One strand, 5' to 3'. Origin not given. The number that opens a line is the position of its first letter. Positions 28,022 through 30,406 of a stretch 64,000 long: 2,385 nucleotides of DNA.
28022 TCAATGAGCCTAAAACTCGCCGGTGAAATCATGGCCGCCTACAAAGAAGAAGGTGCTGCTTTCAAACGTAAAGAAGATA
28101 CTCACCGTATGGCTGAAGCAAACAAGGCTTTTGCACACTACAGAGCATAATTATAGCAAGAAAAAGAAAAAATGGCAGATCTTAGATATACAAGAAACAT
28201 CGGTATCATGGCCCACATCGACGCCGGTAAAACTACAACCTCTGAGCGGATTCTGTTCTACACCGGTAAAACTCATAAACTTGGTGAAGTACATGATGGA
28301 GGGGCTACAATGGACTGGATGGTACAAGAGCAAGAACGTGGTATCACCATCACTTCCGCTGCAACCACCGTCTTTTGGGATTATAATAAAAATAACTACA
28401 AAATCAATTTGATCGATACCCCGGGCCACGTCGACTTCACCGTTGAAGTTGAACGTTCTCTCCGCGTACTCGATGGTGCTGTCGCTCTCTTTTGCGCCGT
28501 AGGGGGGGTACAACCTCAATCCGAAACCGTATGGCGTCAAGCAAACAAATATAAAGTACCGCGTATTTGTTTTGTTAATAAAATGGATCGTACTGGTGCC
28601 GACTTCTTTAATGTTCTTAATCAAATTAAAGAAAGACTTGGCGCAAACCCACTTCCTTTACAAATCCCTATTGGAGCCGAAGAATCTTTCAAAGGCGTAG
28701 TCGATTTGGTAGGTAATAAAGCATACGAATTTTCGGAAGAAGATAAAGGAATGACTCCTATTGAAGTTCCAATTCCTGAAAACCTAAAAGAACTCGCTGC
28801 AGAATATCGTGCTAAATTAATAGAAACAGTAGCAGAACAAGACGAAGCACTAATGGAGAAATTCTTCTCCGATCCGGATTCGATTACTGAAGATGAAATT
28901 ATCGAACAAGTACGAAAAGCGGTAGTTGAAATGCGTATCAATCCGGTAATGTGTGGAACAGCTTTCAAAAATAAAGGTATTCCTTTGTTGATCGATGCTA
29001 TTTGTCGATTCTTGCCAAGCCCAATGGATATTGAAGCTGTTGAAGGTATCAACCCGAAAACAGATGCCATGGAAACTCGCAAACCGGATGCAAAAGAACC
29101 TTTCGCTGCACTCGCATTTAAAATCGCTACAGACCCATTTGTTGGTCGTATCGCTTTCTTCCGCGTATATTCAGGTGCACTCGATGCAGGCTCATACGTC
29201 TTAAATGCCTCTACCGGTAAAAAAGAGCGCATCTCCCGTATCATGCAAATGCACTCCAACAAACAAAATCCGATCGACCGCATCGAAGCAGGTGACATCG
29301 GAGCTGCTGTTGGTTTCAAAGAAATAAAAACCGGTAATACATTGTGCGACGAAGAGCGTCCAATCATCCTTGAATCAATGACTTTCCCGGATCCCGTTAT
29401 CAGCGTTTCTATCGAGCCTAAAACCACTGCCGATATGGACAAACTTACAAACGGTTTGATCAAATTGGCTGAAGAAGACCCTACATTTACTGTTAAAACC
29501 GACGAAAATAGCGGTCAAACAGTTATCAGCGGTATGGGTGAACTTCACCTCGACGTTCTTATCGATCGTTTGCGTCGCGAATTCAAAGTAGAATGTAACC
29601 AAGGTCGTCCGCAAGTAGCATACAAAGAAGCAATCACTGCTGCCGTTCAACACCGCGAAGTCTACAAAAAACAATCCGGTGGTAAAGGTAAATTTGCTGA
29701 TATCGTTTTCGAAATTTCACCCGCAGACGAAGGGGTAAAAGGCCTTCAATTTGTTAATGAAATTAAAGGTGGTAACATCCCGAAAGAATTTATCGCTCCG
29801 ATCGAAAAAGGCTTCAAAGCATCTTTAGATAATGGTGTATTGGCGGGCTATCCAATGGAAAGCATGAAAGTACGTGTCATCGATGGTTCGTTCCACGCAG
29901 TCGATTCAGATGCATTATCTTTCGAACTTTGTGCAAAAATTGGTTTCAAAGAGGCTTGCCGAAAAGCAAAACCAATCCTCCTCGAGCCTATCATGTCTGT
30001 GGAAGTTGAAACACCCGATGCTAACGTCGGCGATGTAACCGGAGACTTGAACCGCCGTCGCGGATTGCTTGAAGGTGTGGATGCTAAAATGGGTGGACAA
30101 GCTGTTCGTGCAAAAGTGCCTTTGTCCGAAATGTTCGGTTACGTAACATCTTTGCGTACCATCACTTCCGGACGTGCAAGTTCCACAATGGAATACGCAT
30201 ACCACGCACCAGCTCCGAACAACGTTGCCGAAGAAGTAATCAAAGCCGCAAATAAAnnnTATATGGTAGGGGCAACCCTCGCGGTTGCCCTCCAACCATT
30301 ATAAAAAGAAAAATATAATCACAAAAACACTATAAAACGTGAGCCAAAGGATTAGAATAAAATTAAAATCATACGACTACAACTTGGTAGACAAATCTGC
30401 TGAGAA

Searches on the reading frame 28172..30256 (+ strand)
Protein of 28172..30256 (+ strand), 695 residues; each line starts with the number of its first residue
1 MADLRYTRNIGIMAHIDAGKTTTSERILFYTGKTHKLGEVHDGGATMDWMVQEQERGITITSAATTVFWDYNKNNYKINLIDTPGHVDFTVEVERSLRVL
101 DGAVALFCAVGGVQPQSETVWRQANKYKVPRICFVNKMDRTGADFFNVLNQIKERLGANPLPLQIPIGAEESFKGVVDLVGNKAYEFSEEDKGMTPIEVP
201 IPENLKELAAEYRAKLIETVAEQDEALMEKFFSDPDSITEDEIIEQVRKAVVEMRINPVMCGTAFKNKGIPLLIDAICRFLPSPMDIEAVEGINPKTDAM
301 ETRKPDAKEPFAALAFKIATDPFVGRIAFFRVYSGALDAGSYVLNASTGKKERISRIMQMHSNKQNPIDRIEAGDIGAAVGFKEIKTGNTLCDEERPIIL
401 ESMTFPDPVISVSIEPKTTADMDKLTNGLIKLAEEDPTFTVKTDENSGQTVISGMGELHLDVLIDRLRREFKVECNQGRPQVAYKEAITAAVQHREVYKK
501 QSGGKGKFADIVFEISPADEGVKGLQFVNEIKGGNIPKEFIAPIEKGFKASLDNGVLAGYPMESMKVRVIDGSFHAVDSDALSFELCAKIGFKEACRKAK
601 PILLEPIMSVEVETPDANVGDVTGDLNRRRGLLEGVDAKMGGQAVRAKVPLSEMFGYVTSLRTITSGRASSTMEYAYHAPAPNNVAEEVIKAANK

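Call 35: search_protein_families(library=padloc, proteins=[window:28172-30256:+], max_evalue=0.00001)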
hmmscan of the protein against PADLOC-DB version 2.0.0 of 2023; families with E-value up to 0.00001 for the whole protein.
window:28172-30256:+ (695 aa): 0 families

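Call 36: search_protein_families(library=pfam, proteins=[window:28172-30256:+], max_evalue=0.0001)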
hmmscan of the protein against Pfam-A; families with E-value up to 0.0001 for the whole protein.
window:28172-30256:+ (695 aa): 7 families
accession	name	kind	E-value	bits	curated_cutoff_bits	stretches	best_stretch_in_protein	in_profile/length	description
PF00009.33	GTP_EFTU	-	1.8e-61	207.5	26.5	1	7-283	3-188/188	Elongation factor Tu GTP binding domain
PF03764.24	EFG_IV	-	8.1e-38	129.4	24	1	480-600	1-121/121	Elongation factor G, domain IV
PF14492.12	EFG_III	-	8.7e-31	106.3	27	1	405-477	1-73/75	Elongation Factor G, domain III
PF00679.30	EFG_C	-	2.8e-24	85.4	27.9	1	603-688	2-88/89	Elongation factor G C-terminus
PF03144.31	GTP_EFTU_D2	-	1.1e-17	64.7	30.3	1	325-392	1-73/73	Elongation factor Tu domain 2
PF22042.2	EF-G_D2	-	6.4e-17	61.9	27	1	310-393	1-83/84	Elongation factor G domain 2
PF16658.11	RF3_C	-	5e-08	33.3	40.1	1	413-496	14-97/132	Class II release factor RF3, C-terminal domain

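Call 62: find_homologous_proteins(query=window:28172-30256:+, max_evalue=1e-100)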
Query window:28172-30256:+ (695 aa): 8000 proteins with E <= 1e-100 among 8000 candidates; the best 120 are listed.
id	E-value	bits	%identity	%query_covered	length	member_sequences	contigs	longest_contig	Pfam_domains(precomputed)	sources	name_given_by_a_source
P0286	0.0e+0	1566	100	100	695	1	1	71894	PF00679.31,PF14492.13,PF00009.34,PF03764.25,PF16658.12,PF03144.32,PF22042.3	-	-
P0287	0.0e+0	1346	84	100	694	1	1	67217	PF00679.31,PF14492.13,PF00009.34,PF03764.25,PF16658.12,PF03144.32,PF22042.3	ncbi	-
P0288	0.0e+0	1343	84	100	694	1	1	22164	PF00679.31,PF14492.13,PF00009.34,PF03764.25,PF16658.12,PF03144.32,PF22042.3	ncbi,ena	-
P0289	0.0e+0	1337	82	100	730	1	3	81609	PF00679.31,PF14492.13,PF00009.34,PF03764.25,PF16658.12,PF03144.32,PF22042.3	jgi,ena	-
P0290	0.0e+0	1332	82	100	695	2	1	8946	PF00679.31,PF14492.13,PF00009.34,PF03764.25,PF16658.12,PF03144.32,PF22042.3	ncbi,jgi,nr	ncbi:MAG: elongation factor G [Bacteroidales bacterium]|jgi:elongation factor G|nr:elongation factor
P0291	0.0e+0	1325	82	100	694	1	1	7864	PF00679.31,PF14492.13,PF00009.34,PF03764.25,PF16658.12,PF03144.32,PF22042.3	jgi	jgi:elongation factor G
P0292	0.0e+0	1325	83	100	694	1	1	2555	PF00679.31,PF14492.13,PF00009.34,PF03764.25,PF16658.12,PF03144.32,PF22042.3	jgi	-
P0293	0.0e+0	1322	83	100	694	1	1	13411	PF00679.31,PF14492.13,PF00009.34,PF03764.25,PF16658.12,PF03144.32,PF22042.3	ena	-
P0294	0.0e+0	1321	83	100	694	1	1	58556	PF00679.31,PF14492.13,PF00009.34,PF03764.25,PF16658.12,PF03144.32,PF22042.3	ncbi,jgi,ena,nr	ncbi:MAG: elongation factor G [Bacteroidales bacterium]|nr:elongation factor G [Bacteroidales bacter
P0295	0.0e+0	1319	83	100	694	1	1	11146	PF00679.31,PF14492.13,PF00009.34,PF03764.25,PF16658.12,PF03144.32,PF22042.3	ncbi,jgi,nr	ncbi:MAG: elongation factor G [Bacteroidales bacterium]|nr:elongation factor G [Bacteroidales bacter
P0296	0.0e+0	1318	82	100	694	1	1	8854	PF00679.31,PF14492.13,PF00009.34,PF03764.25,PF16658.12,PF03144.32,PF22042.3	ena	-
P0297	0.0e+0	1314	82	100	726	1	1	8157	PF00679.31,PF14492.13,PF00009.34,PF03764.25,PF16658.12,PF03144.32,PF22042.3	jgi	jgi:elongation factor G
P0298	0.0e+0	1308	82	100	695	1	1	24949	PF00679.31,PF14492.13,PF00009.34,PF03764.25,PF16658.12,PF03144.32,PF22042.3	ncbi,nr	ncbi:MAG: elongation factor G [Bacteroidales bacterium]|nr:elongation factor G [Bacteroidales bacter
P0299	0.0e+0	1297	80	100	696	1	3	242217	PF00679.31,PF14492.13,PF00009.34,PF03764.25,PF16658.12,PF03144.32,PF22042.3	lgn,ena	-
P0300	0.0e+0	1296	81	100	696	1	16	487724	PF00679.31,PF14492.13,PF00009.34,PF03764.25,PF16658.12,PF03144.32,PF22042.3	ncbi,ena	-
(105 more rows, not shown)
